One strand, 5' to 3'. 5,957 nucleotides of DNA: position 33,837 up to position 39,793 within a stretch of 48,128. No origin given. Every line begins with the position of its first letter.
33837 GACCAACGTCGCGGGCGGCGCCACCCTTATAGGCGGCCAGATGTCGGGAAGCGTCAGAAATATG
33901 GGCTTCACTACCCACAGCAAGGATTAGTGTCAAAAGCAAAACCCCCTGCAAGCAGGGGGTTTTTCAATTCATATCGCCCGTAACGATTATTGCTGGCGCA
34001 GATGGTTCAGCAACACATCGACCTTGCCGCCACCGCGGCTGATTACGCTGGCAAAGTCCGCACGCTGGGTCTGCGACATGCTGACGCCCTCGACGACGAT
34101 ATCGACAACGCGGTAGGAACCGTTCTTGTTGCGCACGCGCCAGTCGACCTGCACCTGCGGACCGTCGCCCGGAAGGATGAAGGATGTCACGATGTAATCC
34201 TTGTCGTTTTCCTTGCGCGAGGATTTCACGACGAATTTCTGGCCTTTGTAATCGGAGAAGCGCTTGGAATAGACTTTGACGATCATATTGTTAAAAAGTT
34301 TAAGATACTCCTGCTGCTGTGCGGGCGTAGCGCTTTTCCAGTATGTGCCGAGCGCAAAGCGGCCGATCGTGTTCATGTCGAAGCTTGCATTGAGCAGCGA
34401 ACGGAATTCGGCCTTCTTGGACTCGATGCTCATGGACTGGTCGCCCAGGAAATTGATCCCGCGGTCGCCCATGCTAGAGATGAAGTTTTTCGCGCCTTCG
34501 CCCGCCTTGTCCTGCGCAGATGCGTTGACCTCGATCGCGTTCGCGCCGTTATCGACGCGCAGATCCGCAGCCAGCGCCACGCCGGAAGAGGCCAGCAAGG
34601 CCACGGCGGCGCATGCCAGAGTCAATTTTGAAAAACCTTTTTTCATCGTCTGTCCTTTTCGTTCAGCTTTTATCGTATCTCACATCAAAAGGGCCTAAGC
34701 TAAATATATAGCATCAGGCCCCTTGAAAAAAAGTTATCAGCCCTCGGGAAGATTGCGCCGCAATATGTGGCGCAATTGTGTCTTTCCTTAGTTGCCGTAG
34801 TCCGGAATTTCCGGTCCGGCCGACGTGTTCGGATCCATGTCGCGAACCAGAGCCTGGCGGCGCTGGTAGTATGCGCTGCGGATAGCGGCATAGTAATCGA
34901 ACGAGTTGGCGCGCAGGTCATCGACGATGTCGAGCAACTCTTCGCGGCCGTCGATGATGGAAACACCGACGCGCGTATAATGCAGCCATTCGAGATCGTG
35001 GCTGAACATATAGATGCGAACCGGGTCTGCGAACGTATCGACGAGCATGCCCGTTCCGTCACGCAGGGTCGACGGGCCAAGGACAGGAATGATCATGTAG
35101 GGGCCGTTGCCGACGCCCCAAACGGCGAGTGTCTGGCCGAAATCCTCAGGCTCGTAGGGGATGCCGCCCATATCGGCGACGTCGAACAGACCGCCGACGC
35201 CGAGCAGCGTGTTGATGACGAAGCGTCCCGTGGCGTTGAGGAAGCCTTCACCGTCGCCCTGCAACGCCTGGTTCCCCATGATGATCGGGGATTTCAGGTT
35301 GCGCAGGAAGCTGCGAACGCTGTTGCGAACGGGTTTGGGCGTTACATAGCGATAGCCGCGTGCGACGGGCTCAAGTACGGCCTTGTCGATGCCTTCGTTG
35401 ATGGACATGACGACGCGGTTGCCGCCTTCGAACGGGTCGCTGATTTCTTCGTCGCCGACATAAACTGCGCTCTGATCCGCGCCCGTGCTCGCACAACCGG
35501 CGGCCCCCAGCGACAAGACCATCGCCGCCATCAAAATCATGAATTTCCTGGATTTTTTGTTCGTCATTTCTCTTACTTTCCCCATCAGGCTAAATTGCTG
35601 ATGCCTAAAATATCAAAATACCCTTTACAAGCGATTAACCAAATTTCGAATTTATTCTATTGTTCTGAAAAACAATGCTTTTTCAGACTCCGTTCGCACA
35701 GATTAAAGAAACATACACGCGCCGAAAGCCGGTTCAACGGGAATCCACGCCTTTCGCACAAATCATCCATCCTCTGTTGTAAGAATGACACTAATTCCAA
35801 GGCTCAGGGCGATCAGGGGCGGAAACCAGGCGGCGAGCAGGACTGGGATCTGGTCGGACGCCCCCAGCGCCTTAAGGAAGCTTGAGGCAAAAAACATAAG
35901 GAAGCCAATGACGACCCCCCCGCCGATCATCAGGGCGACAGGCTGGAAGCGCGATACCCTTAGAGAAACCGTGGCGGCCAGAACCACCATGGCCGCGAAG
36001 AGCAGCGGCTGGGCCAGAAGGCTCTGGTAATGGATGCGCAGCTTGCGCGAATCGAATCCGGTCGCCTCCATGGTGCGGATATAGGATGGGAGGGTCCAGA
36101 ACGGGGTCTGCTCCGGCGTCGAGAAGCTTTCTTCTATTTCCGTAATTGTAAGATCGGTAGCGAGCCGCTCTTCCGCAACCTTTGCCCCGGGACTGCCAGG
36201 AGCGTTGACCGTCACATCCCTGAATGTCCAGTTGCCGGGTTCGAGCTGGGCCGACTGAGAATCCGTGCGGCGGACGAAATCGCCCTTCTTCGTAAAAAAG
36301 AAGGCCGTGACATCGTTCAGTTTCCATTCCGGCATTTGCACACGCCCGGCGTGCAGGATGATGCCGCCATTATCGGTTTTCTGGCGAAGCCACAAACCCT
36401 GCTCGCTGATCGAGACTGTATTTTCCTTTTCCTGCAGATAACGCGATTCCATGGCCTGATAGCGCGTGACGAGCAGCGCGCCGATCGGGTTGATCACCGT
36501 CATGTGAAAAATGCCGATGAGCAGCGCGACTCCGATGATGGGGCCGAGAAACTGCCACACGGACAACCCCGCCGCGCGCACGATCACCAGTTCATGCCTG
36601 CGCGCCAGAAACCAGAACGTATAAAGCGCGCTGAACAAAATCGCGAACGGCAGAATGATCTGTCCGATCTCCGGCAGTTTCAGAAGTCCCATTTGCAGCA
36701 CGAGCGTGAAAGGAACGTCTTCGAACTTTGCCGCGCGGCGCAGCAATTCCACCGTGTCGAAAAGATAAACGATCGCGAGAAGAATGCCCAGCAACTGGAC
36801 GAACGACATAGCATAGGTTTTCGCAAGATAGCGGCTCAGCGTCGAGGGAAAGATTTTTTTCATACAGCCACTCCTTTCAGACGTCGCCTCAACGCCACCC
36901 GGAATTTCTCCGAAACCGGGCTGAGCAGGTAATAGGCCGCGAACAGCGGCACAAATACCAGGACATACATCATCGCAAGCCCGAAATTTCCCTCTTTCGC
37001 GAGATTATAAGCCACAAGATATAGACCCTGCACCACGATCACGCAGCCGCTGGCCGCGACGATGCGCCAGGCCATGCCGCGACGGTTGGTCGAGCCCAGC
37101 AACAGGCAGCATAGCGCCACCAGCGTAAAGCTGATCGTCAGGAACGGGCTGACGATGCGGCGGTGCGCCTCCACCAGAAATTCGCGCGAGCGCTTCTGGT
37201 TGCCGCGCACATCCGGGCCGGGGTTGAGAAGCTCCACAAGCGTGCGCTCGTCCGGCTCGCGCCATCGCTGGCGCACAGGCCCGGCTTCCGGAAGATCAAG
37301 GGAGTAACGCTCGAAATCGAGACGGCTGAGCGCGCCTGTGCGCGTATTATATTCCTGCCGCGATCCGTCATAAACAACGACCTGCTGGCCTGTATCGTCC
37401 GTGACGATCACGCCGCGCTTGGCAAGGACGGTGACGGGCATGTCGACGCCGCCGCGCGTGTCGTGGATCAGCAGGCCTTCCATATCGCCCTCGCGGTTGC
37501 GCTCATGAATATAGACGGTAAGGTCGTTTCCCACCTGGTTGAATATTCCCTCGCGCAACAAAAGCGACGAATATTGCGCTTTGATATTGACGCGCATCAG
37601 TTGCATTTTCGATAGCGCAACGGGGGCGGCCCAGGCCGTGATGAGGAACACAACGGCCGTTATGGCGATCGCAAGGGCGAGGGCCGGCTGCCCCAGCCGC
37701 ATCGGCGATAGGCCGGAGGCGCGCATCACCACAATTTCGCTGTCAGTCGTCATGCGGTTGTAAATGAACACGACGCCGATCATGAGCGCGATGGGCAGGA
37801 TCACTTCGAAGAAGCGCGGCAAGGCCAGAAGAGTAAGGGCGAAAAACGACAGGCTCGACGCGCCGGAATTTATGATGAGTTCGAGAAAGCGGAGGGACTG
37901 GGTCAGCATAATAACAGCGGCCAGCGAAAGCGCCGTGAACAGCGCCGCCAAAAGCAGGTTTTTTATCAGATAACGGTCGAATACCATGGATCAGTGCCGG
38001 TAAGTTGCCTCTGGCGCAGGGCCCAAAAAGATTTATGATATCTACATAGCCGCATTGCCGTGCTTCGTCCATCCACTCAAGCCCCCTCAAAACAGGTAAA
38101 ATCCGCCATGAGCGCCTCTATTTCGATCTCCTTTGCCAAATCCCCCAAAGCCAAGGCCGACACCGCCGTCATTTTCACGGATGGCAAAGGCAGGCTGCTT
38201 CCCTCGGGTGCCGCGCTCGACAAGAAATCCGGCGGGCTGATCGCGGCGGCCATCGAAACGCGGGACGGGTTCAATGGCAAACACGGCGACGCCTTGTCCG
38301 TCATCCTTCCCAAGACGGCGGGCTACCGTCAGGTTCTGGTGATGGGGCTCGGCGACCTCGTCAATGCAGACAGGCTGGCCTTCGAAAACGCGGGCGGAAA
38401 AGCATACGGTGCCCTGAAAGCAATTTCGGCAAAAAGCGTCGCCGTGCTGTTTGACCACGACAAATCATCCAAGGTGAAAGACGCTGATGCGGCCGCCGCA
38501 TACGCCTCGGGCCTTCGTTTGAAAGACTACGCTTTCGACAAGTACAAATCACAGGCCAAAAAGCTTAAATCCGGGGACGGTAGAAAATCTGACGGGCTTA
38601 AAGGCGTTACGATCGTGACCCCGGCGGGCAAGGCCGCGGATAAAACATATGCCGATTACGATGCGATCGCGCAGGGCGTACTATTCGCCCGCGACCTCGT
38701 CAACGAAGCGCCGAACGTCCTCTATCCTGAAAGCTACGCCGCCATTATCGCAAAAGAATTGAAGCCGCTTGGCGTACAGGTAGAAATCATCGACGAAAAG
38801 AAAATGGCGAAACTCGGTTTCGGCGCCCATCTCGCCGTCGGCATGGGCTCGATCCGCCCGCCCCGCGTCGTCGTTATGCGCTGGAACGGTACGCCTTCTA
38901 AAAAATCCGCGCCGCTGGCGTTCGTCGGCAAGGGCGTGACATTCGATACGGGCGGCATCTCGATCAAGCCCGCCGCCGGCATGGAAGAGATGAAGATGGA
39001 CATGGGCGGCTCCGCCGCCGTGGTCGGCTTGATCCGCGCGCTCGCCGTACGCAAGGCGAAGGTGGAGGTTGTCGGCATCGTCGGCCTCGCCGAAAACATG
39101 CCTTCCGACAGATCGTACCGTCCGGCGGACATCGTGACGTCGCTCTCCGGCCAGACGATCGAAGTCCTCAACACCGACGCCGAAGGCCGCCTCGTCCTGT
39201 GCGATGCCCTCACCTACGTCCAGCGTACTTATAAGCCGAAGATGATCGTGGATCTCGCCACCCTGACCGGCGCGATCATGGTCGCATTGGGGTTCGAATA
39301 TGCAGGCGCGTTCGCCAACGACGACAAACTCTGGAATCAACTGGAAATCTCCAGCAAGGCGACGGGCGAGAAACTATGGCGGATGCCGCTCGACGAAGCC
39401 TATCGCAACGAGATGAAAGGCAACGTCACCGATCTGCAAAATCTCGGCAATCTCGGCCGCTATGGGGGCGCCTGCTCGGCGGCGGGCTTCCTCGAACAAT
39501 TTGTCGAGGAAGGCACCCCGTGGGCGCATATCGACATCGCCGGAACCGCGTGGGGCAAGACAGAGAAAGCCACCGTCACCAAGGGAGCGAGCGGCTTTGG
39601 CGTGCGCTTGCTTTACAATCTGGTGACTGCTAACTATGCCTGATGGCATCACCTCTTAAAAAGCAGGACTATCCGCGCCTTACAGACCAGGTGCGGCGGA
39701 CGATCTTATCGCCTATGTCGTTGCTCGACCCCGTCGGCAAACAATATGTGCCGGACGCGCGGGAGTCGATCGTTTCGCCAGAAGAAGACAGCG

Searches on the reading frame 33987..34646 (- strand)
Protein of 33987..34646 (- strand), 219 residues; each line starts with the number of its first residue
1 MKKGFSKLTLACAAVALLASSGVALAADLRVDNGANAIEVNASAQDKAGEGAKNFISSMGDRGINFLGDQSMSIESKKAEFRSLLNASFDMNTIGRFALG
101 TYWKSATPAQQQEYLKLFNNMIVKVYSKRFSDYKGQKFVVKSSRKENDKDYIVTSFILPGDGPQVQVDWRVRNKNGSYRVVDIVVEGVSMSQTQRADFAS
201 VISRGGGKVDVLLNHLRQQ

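Call 13: search_protein_families(library=pfam, proteins=[window:33987-34646:-], max_evalue=0.001)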
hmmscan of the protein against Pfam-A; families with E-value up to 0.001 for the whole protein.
window:33987-34646:- (219 aa): 1 family
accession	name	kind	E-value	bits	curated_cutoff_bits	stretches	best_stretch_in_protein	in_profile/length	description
PF05494.18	MlaC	-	1.4e-43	149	26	1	68-218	12-166/166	MlaC protein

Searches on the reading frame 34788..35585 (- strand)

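Call 13: search_protein_families(library=pfam, proteins=[window:34788-35585:-], max_evalue=0.001)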
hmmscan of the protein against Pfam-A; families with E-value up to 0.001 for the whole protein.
window:34788-35585:- (265 aa): 1 family
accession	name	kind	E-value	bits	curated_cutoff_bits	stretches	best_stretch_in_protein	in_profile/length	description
PF04333.18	MlaA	-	2.7e-69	233.2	25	1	49-245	2-194/195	MlaA lipoprotein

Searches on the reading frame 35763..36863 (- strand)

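Call 13: search_protein_families(library=pfam, proteins=[window:35763-36863:-], max_evalue=0.001)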
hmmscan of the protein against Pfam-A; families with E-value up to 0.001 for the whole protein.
window:35763-36863:- (366 aa): 2 families
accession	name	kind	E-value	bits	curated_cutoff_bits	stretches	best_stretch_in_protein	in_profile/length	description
PF03739.19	LptF_LptG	-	1.7e-58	198.8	27.9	1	11-360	1-351/353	Lipopolysaccharide export system permease LptF/LptG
PF02687.27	FtsX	-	0.0005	20.6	25.5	1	71-139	9-75/120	FtsX-like permease C-terminal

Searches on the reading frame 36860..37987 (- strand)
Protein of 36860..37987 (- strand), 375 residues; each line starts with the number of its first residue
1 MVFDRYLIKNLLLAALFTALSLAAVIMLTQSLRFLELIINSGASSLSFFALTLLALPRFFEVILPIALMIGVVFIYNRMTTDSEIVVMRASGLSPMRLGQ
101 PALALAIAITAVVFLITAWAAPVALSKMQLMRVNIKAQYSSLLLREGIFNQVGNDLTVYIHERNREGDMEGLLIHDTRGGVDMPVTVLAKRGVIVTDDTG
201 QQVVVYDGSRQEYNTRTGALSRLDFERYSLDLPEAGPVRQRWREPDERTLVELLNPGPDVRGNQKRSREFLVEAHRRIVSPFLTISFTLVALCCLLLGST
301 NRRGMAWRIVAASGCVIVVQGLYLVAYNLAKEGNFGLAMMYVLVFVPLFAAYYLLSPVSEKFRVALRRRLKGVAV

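Call 13: search_protein_families(library=pfam, proteins=[window:36860-37987:-], max_evalue=0.001)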
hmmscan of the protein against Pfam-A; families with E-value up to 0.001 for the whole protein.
window:36860-37987:- (375 aa): 1 family
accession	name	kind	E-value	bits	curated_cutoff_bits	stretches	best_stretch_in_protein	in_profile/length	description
PF03739.19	LptF_LptG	-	2.4e-71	241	27.9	1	5-351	1-346/353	Lipopolysaccharide export system permease LptF/LptG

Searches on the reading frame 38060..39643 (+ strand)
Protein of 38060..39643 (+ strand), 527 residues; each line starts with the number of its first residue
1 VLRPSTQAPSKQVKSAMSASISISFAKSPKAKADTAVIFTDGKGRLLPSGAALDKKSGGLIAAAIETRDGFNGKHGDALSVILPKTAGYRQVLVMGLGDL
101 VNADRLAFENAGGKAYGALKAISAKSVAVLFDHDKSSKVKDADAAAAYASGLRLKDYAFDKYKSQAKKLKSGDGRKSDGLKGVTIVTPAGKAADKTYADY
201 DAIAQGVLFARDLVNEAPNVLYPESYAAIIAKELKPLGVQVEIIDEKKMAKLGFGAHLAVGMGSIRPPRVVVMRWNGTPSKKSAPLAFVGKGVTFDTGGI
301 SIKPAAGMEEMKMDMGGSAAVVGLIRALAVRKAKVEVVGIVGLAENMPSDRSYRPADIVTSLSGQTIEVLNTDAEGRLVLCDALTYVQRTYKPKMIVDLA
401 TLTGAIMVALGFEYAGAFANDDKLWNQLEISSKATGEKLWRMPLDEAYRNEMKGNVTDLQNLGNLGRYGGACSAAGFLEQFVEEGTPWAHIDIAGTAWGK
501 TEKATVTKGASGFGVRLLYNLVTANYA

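Call 13: search_protein_families(library=pfam, proteins=[window:38060-39643:+], max_evalue=0.001)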
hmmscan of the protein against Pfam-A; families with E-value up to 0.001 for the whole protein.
window:38060-39643:+ (527 aa): 2 families
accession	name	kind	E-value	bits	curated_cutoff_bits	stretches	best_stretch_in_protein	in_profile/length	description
PF00883.26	Peptidase_M17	-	9.6e-125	416.4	25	1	209-518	2-309/310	Cytosol aminopeptidase family, catalytic domain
PF02789.23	Peptidase_M17_N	-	1.4e-19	70.8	23.4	1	37-165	1-128/129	Cytosol aminopeptidase family, N-terminal domain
